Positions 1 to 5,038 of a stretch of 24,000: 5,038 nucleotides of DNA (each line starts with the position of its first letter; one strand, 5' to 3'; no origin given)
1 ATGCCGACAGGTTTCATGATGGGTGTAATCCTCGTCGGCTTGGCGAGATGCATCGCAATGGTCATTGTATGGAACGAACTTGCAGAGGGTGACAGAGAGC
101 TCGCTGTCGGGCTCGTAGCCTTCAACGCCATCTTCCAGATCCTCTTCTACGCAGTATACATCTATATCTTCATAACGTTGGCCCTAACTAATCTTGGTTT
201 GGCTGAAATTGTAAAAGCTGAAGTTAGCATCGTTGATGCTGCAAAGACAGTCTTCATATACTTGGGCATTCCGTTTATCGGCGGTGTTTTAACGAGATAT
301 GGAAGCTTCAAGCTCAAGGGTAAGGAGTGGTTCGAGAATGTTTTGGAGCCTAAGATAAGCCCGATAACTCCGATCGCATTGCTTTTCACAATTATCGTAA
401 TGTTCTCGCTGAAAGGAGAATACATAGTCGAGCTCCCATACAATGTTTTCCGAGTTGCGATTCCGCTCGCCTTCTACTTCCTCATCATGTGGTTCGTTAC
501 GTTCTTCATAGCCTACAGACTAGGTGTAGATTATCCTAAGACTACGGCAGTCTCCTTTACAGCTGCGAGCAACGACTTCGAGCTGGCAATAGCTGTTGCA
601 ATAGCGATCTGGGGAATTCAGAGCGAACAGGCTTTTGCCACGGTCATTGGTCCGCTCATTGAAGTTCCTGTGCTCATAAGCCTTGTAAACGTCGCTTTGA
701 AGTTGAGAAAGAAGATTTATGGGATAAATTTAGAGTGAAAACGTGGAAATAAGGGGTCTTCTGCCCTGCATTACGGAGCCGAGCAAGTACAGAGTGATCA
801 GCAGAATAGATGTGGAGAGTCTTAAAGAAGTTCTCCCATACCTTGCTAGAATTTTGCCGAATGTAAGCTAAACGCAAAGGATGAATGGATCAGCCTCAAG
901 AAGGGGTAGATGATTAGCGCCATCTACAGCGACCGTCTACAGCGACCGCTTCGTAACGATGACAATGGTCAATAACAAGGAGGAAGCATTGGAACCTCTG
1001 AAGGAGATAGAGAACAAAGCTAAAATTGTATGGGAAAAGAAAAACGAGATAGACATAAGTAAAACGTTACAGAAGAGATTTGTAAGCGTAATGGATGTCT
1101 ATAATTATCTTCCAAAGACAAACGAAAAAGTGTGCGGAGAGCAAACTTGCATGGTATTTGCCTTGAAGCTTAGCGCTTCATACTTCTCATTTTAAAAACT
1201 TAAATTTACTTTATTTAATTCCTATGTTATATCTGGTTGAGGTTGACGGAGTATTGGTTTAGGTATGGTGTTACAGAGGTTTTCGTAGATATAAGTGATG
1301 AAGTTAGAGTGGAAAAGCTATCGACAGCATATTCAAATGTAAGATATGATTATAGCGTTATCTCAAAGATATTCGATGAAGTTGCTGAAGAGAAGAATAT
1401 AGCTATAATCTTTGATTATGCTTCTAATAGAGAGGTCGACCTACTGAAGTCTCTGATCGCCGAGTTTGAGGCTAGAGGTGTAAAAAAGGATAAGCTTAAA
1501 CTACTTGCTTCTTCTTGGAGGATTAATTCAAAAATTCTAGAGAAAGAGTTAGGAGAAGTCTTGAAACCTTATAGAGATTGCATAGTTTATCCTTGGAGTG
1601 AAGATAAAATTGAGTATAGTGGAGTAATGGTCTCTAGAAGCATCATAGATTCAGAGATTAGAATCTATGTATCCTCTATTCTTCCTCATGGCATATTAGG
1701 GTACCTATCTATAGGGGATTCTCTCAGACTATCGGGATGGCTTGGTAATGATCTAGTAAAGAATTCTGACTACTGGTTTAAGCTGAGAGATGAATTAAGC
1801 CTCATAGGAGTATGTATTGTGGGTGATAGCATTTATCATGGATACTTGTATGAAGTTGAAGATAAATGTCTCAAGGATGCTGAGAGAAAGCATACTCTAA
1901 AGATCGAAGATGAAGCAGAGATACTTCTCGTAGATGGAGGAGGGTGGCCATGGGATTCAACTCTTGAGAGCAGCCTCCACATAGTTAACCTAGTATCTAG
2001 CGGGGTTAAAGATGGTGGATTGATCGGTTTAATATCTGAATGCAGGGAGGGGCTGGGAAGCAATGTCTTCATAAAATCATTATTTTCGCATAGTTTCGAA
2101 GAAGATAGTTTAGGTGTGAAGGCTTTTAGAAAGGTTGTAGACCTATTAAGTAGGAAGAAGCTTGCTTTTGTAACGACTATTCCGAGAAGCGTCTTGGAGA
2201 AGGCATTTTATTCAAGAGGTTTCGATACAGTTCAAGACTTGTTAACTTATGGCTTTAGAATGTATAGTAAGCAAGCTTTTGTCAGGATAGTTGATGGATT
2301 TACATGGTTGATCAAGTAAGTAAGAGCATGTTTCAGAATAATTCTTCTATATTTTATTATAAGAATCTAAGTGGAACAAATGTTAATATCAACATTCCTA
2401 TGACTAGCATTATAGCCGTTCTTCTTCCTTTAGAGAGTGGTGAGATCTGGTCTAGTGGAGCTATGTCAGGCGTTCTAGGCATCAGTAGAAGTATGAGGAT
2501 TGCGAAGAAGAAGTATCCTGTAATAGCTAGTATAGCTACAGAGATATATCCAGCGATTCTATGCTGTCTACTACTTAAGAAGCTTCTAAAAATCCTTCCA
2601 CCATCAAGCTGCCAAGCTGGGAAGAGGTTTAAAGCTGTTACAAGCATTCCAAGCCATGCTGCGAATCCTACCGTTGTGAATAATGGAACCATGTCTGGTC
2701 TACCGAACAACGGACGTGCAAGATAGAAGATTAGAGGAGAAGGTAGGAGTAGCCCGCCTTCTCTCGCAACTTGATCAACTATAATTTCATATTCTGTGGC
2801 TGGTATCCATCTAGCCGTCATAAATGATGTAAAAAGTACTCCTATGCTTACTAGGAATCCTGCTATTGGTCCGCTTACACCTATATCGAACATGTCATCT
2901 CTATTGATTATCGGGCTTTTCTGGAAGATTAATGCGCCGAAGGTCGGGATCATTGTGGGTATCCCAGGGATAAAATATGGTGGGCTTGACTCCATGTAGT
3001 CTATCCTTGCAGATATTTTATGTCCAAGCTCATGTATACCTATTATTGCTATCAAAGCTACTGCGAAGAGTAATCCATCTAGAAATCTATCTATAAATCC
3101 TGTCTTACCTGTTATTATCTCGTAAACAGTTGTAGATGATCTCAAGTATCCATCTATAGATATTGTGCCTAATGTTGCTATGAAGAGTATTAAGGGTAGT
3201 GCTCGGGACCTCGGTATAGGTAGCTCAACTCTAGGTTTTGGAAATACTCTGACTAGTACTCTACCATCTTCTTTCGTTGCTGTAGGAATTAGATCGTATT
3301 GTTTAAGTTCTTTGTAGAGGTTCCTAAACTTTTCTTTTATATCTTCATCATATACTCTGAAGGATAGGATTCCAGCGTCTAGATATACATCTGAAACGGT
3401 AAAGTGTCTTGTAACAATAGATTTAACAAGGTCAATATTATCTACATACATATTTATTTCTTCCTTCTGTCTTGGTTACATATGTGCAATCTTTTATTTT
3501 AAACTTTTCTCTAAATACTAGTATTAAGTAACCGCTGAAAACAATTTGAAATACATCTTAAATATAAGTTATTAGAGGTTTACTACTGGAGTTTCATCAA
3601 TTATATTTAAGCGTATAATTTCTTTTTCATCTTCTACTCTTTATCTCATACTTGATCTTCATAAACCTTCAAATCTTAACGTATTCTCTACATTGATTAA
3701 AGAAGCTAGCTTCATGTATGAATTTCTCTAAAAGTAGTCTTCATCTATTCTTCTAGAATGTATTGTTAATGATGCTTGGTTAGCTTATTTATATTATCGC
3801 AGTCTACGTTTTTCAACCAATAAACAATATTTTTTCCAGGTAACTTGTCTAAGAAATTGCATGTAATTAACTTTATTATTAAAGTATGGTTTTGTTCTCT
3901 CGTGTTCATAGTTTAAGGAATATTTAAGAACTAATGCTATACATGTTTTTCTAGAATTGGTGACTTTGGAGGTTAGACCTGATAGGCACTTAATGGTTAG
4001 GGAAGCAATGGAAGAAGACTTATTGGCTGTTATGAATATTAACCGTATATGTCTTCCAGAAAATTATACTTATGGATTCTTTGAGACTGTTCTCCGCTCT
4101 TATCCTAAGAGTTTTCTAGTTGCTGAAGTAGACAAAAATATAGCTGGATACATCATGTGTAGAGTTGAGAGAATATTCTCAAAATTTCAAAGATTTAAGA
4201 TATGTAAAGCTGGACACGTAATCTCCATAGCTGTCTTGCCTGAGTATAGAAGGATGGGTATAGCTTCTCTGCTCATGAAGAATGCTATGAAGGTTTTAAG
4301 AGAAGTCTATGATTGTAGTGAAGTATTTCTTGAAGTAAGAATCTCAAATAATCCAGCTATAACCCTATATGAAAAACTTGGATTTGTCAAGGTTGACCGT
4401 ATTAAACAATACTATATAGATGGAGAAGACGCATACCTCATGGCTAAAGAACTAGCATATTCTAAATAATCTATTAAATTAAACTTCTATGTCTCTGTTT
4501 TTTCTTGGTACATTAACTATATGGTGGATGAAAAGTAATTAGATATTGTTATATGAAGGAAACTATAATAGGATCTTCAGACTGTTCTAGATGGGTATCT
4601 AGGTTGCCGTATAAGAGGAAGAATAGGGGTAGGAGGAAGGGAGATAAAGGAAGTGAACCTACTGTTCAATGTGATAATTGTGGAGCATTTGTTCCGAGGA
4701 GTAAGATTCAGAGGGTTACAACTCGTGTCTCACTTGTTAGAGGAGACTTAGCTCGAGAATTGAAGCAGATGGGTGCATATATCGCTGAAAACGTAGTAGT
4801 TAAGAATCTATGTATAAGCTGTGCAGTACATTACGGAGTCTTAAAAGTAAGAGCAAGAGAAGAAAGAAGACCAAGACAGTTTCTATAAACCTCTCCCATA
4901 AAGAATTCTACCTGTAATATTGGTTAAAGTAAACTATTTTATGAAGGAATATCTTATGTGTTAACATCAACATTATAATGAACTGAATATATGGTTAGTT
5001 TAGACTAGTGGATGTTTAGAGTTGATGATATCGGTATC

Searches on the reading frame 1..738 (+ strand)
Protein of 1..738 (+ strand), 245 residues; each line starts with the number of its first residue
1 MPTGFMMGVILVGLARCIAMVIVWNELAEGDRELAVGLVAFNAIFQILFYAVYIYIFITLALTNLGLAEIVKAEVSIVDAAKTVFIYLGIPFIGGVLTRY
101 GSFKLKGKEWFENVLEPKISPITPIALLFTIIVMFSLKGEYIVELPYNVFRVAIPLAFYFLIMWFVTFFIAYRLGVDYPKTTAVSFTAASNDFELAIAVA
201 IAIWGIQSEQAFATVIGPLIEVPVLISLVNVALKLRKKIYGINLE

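Call 9: search_protein_families(library=pfam, proteins=[window:1-738:+], max_evalue=0.001)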
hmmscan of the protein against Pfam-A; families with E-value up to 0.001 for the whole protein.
window:1-738:+ (245 aa): 1 family
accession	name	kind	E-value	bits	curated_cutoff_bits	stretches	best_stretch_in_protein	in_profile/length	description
PF01758.21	SBF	-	3.4e-39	135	24.3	1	2-144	59-190/191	Sodium Bile acid symporter family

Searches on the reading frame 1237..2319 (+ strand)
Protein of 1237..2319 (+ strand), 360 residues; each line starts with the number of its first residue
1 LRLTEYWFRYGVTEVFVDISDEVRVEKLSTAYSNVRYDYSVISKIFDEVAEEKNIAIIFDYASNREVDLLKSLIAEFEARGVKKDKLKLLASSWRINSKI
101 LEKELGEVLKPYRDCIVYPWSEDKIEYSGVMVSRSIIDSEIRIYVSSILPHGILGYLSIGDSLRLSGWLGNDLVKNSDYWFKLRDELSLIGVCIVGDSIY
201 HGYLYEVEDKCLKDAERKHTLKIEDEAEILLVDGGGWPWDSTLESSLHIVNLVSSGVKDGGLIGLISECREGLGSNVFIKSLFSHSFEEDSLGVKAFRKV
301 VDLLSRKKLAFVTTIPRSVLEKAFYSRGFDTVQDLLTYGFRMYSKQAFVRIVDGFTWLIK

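Call 9: search_protein_families(library=pfam, proteins=[window:1237-2319:+], max_evalue=0.001)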
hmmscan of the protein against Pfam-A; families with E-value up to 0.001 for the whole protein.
window:1237-2319:+ (360 aa): 1 family
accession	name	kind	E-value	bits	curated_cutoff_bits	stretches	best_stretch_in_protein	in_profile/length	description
PF21113.2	LarA_C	-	0.00091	19.6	25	0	226-286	5-65/152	Lactate racemase C-terminal domain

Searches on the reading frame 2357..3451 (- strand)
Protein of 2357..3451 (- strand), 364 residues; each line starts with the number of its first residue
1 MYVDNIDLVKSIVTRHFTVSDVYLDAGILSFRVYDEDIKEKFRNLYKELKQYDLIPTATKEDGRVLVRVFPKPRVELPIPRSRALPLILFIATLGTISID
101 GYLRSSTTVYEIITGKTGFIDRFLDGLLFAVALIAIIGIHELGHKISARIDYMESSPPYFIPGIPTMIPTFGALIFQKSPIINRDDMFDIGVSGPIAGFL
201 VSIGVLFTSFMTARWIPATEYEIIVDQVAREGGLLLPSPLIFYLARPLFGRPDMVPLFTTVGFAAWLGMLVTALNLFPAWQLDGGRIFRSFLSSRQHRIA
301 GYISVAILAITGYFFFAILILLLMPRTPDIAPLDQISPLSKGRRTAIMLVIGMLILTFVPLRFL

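Call 9: search_protein_families(library=pfam, proteins=[window:2357-3451:-], max_evalue=0.001)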
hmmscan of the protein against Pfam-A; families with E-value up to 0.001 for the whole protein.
window:2357-3451:- (364 aa): 1 family
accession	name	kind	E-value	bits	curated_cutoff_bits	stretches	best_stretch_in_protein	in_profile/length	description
PF02163.28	Peptidase_M50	-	3.3e-18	66.3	27.2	1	129-317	2-219/221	Peptidase family M50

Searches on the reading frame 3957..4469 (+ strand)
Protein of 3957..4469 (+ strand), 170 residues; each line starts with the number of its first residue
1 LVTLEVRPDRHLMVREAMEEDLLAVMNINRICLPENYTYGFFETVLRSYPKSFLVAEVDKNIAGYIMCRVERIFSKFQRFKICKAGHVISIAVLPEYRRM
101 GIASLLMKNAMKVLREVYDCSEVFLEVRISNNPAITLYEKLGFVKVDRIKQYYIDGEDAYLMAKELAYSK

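Call 9: search_protein_families(library=pfam, proteins=[window:3957-4469:+], max_evalue=0.001)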
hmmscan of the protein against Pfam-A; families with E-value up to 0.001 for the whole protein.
window:3957-4469:+ (170 aa): 10 families
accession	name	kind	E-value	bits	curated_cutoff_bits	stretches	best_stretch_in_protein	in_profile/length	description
PF00583.31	Acetyltransf_1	-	4e-21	75.9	20.7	1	24-143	3-116/116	Acetyltransferase (GNAT) family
PF13508.13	Acetyltransf_7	-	7.1e-15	55.6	27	1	52-144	4-83/84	Acetyltransferase (GNAT) domain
PF08445.16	FR47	-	1.3e-10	41.6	22.1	1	86-147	22-81/86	FR47-like protein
PF13673.13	Acetyltransf_10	-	1.4e-10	41.6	23.6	1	51-149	31-113/128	Acetyltransferase (GNAT) domain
PF13527.13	Acetyltransf_9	-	4.2e-05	24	25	1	14-116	2-103/127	Acetyltransferase (GNAT) domain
PF13523.12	Acetyltransf_8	-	7.4e-05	22.8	27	1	95-149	89-143/145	Acetyltransferase (GNAT) domain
PF13420.13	Acetyltransf_4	-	9e-05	23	24.3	1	37-157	32-148/155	Acetyltransferase (GNAT) domain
PF17013.11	Acetyltransf_15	-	0.00037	20.4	35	1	59-146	45-139/210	Putative acetyl-transferase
PF12746.13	GNAT_acetyltran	-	0.00041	20.5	26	1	60-147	155-238/243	GNAT acetyltransferase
PF13302.13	Acetyltransf_3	-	0.00072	20.7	25.4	1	77-144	80-138/138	Acetyltransferase (GNAT) domain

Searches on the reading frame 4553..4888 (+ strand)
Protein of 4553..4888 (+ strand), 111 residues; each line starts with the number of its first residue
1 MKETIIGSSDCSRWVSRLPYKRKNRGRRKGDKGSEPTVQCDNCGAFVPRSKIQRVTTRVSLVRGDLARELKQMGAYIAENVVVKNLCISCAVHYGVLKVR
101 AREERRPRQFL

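Call 10: search_protein_families(library=pfam, proteins=[window:4553-4888:+], max_evalue=0.001)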
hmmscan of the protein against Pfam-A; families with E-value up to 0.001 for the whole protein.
window:4553-4888:+ (111 aa): 1 family
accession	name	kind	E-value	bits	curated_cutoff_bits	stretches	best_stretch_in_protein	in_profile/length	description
PF01283.25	Ribosomal_S26e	-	3.5e-19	69.7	27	1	19-109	2-96/108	Ribosomal protein S26e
